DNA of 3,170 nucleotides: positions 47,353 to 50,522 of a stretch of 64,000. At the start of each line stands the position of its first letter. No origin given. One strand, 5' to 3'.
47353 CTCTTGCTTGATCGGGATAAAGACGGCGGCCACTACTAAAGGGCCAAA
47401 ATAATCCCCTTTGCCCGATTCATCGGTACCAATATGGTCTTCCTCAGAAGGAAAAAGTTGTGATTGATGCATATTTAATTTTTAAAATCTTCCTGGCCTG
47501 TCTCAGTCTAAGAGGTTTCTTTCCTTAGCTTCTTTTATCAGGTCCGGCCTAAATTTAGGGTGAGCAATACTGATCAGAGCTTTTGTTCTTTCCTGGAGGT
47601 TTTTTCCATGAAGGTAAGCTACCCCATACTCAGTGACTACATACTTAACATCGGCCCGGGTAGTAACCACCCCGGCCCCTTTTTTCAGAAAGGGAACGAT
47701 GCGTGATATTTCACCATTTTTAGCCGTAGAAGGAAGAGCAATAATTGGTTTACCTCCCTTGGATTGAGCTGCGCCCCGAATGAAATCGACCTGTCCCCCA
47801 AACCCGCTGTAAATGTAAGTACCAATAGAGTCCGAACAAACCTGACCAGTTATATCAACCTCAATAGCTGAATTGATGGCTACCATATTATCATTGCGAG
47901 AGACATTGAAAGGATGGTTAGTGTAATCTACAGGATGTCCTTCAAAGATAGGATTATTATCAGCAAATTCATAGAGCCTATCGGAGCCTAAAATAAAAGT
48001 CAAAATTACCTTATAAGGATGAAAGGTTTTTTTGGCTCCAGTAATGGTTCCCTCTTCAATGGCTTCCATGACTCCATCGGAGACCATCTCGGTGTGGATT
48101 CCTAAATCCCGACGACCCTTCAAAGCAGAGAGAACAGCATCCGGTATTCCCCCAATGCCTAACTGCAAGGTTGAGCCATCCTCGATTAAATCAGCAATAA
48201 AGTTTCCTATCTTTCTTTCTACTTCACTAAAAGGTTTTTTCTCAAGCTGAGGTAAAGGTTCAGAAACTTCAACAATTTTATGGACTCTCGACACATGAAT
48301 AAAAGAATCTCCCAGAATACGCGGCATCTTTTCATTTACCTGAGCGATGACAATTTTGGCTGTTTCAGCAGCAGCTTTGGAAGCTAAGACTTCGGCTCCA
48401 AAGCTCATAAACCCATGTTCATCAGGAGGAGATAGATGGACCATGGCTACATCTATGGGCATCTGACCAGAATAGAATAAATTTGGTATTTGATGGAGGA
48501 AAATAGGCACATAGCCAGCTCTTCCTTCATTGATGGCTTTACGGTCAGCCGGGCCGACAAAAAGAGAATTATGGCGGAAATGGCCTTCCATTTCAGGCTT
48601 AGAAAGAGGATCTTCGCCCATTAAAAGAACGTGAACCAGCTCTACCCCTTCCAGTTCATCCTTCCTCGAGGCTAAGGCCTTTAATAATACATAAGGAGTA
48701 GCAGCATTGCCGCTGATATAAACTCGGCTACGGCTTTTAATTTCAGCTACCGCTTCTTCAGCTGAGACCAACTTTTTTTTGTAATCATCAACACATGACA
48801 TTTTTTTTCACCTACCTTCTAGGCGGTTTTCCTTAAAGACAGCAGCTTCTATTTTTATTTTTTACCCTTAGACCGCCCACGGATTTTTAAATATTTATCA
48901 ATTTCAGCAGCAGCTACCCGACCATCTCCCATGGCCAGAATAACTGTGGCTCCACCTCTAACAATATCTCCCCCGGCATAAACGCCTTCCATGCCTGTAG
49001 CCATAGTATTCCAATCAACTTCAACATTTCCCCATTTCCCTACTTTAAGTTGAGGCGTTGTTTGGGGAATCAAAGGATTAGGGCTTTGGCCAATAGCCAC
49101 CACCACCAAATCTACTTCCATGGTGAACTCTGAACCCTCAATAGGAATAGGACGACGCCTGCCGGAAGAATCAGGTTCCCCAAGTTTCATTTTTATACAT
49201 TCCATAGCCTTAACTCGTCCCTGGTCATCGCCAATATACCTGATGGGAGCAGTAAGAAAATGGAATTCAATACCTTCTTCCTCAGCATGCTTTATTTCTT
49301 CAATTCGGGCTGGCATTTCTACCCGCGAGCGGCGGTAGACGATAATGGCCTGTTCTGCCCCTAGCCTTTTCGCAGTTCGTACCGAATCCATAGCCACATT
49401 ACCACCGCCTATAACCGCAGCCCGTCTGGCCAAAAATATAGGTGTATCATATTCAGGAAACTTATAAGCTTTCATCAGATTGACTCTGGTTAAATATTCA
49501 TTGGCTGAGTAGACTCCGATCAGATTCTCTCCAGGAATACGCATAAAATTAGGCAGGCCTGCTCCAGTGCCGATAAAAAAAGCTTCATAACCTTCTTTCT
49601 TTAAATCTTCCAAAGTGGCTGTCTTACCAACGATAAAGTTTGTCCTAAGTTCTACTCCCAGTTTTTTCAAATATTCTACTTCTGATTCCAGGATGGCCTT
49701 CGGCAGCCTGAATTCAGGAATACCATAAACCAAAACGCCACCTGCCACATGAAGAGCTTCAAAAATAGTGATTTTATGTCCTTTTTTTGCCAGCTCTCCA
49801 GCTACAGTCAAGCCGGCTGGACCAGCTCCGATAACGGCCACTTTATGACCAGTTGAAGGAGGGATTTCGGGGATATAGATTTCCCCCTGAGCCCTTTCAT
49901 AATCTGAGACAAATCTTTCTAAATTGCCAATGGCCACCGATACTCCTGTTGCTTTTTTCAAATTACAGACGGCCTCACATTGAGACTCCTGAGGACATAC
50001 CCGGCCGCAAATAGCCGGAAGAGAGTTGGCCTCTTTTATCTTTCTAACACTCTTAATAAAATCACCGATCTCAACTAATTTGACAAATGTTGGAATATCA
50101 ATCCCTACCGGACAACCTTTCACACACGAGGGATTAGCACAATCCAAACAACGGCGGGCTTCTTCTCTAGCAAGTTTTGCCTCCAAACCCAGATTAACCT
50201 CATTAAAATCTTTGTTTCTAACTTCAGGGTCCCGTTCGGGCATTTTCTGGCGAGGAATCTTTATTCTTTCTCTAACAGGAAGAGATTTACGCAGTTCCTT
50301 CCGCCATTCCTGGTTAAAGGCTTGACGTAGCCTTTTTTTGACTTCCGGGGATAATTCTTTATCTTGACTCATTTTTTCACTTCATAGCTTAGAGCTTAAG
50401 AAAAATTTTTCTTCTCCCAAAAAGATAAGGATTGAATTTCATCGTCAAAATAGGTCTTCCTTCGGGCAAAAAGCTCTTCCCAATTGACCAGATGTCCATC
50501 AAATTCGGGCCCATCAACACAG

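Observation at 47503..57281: Candidate new redox supercomplex: Ald-like, HydC, HydB, catalytically empty HydA-like, atypical NfnA, NfnB, CoA-transferase in one operon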

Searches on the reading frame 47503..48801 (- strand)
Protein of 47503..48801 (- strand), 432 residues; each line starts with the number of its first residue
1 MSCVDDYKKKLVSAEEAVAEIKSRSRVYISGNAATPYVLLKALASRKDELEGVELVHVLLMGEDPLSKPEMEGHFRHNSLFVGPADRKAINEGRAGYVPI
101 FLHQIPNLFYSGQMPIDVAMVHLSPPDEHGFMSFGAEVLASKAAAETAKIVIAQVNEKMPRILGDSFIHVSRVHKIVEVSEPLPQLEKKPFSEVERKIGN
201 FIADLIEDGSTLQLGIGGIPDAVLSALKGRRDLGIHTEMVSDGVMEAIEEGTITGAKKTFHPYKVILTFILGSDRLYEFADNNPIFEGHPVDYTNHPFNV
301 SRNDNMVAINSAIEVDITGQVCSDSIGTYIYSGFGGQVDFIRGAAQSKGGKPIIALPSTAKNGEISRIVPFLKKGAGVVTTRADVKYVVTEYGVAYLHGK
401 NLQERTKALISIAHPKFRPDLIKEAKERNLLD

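Call 3: search_protein_families(library=pfam, proteins=[window:47503-48801:-])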
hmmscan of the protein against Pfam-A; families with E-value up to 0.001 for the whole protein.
window:47503-48801:- (432 aa): 2 families
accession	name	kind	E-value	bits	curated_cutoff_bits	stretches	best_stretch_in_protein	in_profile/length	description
PF13336.12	AcetylCoA_hyd_C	-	1.3e-69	233.5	23.7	1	272-425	1-154/154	Acetyl-CoA hydrolase/transferase C-terminal domain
PF02550.21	AcetylCoA_hydro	-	1e-33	117.5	24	1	6-179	4-189/198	Acetyl-CoA hydrolase/transferase N-terminal domain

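Call 4: search_protein_families(library=ncbifam, proteins=[window:47503-48801:-])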
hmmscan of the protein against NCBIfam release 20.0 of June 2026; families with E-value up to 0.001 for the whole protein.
window:47503-48801:- (432 aa): 5 families
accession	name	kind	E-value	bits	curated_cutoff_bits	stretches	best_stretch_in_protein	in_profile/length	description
TIGR03948.1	butyr_acet_CoA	equivalog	5.3e-107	358.3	674.8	1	3-428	2-437/445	butyryl-CoA:acetate CoA-transferase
TIGR03458.1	YgfH_subfam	subfamily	7e-42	143.7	658.7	2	206-422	249-456/489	succinate CoA transferase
NF053666.1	BtrAceCoATfers1341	equivalog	8.4e-36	123.9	740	1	169-422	199-456/492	butyryl-CoA:acetate CoA transferase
NF053853.1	ScActCoATferScpC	equivalog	7.8e-35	120.5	500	2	209-422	256-460/493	succinyl-CoA:acetate CoA-transferase ScpC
TIGR02428.1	pcaJ_scoB_fam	subfamily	1.1e-05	25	243.55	0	301-402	90-183/207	3-oxoacid CoA-transferase subunit B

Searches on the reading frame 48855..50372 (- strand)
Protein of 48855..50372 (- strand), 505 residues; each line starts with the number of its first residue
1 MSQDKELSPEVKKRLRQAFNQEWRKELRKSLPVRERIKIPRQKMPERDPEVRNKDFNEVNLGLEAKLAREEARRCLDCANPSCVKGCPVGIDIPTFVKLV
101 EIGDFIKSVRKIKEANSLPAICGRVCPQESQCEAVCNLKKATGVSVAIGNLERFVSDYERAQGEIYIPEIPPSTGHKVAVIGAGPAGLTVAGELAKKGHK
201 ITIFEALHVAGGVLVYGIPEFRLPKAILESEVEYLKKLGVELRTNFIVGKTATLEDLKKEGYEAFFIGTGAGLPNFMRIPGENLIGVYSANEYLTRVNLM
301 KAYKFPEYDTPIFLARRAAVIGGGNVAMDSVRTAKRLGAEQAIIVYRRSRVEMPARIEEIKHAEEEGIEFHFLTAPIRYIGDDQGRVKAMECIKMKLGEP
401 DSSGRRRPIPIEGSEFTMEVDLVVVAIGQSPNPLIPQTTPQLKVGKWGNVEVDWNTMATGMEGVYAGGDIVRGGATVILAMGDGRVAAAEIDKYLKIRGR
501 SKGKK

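Call 3: search_protein_families(library=pfam, proteins=[window:48855-50372:-])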
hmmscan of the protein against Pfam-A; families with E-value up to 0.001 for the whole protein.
window:48855-50372:- (505 aa): 12 families
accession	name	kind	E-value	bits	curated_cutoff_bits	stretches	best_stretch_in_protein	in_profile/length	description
PF14691.11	Fer4_20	-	1.4e-39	134.8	25.8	1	52-163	1-112/113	Dihydroprymidine dehydrogenase domain II, 4Fe-4S cluster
PF07992.20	Pyr_redox_2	-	1.3e-36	127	26.1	1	177-484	2-291/291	Pyridine nucleotide-disulphide oxidoreductase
PF00070.33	Pyr_redox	-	2.3e-12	47.7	22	1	317-390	1-77/82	Pyridine nucleotide-disulphide oxidoreductase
PF13450.12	NAD_binding_8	-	3.4e-07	30.9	21.9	1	180-212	1-33/68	NAD(P)-binding Rossmann-like domain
PF13738.12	Pyr_redox_3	-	2.8e-06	27.2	30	0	180-207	2-30/305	Pyridine nucleotide-disulphide oxidoreductase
PF01946.23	Thi4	-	6.3e-06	26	26.2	1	176-241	18-83/235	Thi4 family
PF01262.27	AlaDh_PNT_C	-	8.4e-06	25.8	23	0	317-352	30-65/214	Alanine dehydrogenase/PNT, C-terminal domain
PF01266.30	DAO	-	1.2e-05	25.4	27.9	1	177-210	1-35/353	FAD dependent oxidoreductase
PF01494.25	FAD_binding_3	-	0.00036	20.3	22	1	177-207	3-33/349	FAD binding domain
PF03486.20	HI0933_like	-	0.00043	20.3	50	1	177-208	2-33/244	HI0933-like protein Rossmann domain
PF12831.13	FAD_oxidored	-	0.00048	20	27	0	178-217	2-41/416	FAD dependent oxidoreductase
PF00890.30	FAD_binding_2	-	0.00053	19.7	20.4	1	178-215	2-39/414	FAD binding domain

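Call 4: search_protein_families(library=ncbifam, proteins=[window:48855-50372:-])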
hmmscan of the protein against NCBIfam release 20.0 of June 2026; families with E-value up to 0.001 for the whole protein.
window:48855-50372:- (505 aa): 67 families (the best 25 are shown)
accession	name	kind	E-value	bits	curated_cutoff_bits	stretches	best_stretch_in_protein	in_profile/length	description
NF009414.0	PRK12778.1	equivalog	3.7e-223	743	1103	1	18-496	273-750/752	bifunctional dihydroorotate dehydrogenase B NAD binding subunit/NADPH-dependent glutamate synthase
TIGR01316.1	gltA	equivalog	6.4e-189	628.4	471.75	1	49-495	2-449/449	NADPH-dependent glutamate synthase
NF009413.0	PRK12775.1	equivalog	9.1e-165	550.1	1895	1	40-497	297-756/1006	putative trifunctional 2-polyprenylphenol hydroxylase/glutamate synthase subunit beta/ferritin domain-containing protein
NF009415.0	PRK12779.1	equivalog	5e-134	448.3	1519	1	84-497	211-628/944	putative bifunctional glutamate synthase subunit beta/2-polyprenylphenol hydroxylase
NF009410.0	PRK12771.1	subfamily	3.9e-124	415.3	516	2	81-496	48-446/566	NAD(P)-binding protein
NF009454.0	PRK12814.1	equivalog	6.4e-120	401.5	916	2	77-498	99-503/657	putative NADPH-dependent glutamate synthase small subunit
TIGR01318.1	gltD_gamma_fam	subfamily_domain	3.1e-112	375.5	482.95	1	37-496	4-466/467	glutamate synthase, small subunit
NF009408.0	PRK12769.1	equivalog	9.4e-104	347.8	1003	1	26-498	177-654/659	formate-dependent uric acid utilization protein AegA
NF009451.0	PRK12809.1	equivalog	5.8e-93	312.3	1154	1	50-491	185-630/639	formate-dependent uric acid utilization protein YgfT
NF010590.0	PRK13984.1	equivalog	1.8e-86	290.6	946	1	35-496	152-607/611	putative oxidoreductase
TIGR03315.1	Se_ygfK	equivalog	5.1e-85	285.7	835.3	1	75-491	439-835/1012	putative selenate reductase subunit YgfK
TIGR01317.1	GOGAT_sm_gam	subfamily_domain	7.8e-83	278.9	447.7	1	38-495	7-478/485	glutamate synthase small subunit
NF009409.0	PRK12770.1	subfamily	1.9e-80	270.6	343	1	170-500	13-355/360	putative glutamate synthase subunit beta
NF045663.1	diclust_near_Sec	equivalog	7.9e-41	140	530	2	68-271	5-199/759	pyridine nucleotide-disulfide oxidoreductase/dicluster-binding protein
TIGR01292.1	TRX_reduct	equivalog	2.4e-18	66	343.45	1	309-495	135-300/300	thioredoxin-disulfide reductase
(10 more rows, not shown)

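Call 13: search_solved_structures(query=window:48855-50372:-, show_alignments=3)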
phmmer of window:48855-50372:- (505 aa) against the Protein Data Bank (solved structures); distinct sequences matched with E-value up to 0.001: 72 (the best 60 are shown).
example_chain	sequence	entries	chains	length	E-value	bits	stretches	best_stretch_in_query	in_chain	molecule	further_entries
4ylf_B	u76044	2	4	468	3.8e-163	546.8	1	41-495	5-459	Dihydropyrimidine dehydrogenase subunit A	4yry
5jca_L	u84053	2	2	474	6.8e-162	542.7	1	41-496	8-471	NADH-dependent Ferredoxin:NADP Oxidoreductase (NfnI) subunit alpha | NADH-dependent Ferredoxin:NADP Oxidoreductase subunit alpha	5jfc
5vj7_A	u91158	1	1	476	2.1e-152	511.4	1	41-499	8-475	Oxidoreductase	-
9n5u_A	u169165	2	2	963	4.3e-107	362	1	77-497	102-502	NfnA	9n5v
9bov_A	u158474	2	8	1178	1.5e-103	350.2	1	76-496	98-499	Molybdopterin oxidoreductase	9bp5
6s6s_G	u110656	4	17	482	1.2e-98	334.1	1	41-499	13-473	Glutamate synthase [NADPH] small chain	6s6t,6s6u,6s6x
2vdc_G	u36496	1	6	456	1.1e-95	324.3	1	55-499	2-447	GLUTAMATE SYNTHASE [NADPH] SMALL CHAIN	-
8oh5_C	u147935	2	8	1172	3e-90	306.4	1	77-495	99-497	Formate dehydrogenase-O, major subunit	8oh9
1h7x_A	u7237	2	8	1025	1.7e-58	201.6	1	57-497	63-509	DIHYDROPYRIMIDINE DEHYDROGENASE | Dihydropyrimidine dehydrogenase [NADP(+)]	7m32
1gt8_A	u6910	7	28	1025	1.8e-58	201.6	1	57-497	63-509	DIHYDROPYRIMIDINE DEHYDROGENASE | Dihydropyrimidine dehydrogenase [NADP(+)]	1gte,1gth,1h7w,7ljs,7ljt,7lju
7m31_A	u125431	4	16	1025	1.8e-58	201.6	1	57-497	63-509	Dihydropyrimidine dehydrogenase [NADP(+)]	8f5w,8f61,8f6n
7mfm_I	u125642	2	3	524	4.8e-58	200.2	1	38-496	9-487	Glutamate synthase (NADPH) small chain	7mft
1cjc_A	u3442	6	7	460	2.5e-10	42.8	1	177-332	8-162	PROTEIN (ADRENODOXIN REDUCTASE) | ADRENODOXIN REDUCTASE | NADPH:ADRENODOXIN OXIDOREDUCTASE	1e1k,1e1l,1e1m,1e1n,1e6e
5uth_A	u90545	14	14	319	3.5e-09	39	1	173-495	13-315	Thioredoxin reductase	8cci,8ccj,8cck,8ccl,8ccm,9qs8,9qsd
9vv4_A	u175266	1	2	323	2e-08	36.5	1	308-497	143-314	Thioredoxin reductase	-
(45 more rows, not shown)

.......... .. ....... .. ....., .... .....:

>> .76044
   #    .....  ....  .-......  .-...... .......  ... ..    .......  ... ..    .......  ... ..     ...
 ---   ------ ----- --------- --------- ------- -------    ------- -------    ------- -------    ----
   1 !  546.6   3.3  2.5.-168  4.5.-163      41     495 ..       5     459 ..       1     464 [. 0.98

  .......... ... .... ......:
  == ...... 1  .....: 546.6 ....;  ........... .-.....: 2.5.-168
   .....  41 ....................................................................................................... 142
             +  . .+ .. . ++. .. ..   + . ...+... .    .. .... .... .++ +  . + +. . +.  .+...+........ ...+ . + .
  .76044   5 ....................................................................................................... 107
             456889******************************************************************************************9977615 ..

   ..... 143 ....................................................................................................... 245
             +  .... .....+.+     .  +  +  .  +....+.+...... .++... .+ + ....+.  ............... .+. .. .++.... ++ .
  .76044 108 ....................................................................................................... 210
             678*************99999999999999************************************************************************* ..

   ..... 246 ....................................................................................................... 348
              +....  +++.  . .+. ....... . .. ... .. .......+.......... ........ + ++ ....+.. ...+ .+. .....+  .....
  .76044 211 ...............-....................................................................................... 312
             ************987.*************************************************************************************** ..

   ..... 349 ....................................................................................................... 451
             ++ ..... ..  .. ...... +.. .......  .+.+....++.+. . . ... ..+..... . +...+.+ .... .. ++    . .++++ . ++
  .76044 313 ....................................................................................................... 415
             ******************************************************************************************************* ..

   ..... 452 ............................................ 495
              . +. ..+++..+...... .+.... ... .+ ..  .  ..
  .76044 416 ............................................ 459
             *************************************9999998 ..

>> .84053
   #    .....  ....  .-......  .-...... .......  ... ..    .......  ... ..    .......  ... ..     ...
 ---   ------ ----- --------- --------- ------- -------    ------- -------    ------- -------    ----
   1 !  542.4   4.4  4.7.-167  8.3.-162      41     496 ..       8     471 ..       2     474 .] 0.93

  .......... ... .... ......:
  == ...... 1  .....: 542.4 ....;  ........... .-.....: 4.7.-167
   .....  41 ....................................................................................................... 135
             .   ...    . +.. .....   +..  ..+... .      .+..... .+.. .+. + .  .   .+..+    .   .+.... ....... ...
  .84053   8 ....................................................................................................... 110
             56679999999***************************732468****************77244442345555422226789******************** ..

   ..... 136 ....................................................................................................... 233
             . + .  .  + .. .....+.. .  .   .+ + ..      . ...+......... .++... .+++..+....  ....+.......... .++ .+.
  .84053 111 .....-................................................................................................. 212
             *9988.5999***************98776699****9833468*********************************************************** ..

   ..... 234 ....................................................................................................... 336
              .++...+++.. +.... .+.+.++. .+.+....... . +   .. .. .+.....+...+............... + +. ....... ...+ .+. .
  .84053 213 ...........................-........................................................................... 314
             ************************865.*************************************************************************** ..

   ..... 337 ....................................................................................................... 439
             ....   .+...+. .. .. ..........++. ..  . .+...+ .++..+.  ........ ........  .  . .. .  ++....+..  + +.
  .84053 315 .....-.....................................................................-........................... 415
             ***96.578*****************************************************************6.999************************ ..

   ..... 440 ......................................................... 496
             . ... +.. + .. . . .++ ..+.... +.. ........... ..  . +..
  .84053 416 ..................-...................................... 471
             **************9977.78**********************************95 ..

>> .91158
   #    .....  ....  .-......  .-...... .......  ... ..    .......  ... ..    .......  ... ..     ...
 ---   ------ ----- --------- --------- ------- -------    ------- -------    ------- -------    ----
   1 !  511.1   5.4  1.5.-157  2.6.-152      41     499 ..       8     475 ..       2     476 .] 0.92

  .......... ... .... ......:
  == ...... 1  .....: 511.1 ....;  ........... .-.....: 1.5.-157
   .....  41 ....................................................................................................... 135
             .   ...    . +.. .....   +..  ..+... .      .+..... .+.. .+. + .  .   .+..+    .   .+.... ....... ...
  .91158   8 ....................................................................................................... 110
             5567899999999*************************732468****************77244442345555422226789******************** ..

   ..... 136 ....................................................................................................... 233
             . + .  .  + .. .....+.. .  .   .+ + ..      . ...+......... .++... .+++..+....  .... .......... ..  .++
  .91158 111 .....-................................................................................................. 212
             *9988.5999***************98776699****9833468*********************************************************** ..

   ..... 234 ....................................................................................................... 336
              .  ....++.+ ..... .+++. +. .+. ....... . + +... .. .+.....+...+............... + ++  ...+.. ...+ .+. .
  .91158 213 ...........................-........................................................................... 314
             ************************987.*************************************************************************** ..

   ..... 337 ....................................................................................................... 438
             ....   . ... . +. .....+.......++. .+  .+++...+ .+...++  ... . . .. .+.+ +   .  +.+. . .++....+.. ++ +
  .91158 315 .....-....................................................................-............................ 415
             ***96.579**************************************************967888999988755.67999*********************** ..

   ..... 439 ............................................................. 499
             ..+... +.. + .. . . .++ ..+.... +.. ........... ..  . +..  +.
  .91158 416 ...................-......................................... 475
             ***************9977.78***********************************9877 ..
